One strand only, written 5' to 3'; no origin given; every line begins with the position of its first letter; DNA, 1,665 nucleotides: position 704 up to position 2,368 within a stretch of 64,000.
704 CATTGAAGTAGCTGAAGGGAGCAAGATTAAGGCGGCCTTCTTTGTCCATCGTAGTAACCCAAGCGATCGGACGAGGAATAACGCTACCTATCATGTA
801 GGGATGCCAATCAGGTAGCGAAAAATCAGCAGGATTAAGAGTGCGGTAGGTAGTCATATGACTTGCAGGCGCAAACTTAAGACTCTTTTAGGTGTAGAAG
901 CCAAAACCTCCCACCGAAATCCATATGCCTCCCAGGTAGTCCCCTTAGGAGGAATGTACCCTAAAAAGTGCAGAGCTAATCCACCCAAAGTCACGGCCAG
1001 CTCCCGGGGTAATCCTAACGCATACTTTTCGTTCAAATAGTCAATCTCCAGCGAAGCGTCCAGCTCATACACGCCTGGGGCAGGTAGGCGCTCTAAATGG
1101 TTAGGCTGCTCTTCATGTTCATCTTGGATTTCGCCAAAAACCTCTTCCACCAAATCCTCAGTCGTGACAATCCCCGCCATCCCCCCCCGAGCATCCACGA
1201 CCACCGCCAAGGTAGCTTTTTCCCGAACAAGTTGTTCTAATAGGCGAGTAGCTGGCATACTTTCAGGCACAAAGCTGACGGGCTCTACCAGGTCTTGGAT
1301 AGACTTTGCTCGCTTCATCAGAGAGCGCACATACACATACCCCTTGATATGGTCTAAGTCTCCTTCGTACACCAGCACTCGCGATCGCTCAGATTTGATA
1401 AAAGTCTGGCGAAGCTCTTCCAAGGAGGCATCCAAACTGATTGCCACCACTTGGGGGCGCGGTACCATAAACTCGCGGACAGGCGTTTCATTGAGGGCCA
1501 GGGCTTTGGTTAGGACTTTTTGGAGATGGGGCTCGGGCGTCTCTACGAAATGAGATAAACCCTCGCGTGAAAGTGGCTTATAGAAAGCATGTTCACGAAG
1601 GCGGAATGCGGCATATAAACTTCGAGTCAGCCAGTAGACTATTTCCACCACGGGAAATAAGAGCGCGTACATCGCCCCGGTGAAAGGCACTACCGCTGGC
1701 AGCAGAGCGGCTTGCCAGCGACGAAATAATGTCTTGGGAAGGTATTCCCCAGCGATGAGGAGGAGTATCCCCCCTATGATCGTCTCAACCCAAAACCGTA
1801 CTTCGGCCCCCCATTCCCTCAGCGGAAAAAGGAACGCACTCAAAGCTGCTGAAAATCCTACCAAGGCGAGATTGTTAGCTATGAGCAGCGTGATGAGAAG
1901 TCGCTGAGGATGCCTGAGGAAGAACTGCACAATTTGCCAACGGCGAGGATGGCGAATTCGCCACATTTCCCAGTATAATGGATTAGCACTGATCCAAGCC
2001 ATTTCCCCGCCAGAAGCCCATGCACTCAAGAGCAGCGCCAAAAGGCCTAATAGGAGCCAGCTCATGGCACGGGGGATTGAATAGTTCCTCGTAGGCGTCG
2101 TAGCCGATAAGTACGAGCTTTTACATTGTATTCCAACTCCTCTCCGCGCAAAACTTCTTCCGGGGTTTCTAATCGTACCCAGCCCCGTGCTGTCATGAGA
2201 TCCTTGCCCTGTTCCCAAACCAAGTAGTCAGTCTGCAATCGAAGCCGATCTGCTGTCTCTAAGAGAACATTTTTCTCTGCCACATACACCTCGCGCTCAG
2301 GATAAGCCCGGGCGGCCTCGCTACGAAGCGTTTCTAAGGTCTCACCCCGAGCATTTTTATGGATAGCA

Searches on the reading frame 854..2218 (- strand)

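Call 88: search_protein_families(library=pfam, proteins=[window:854-2218:-], max_evalue=0.00001)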
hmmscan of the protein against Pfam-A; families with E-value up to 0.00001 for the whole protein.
window:854-2218:- (454 aa): 3 families
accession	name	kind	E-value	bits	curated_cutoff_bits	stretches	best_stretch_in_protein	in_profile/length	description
PF01595.25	CNNM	-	4.2e-21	75.9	28.4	1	58-227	3-170/181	Cyclin M transmembrane N-terminal domain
PF03471.22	CorC_HlyC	-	1.7e-12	47.6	27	1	381-452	5-78/81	Transporter associated domain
PF00571.33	CBS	-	3e-12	47.1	24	0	311-360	6-55/57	CBS domain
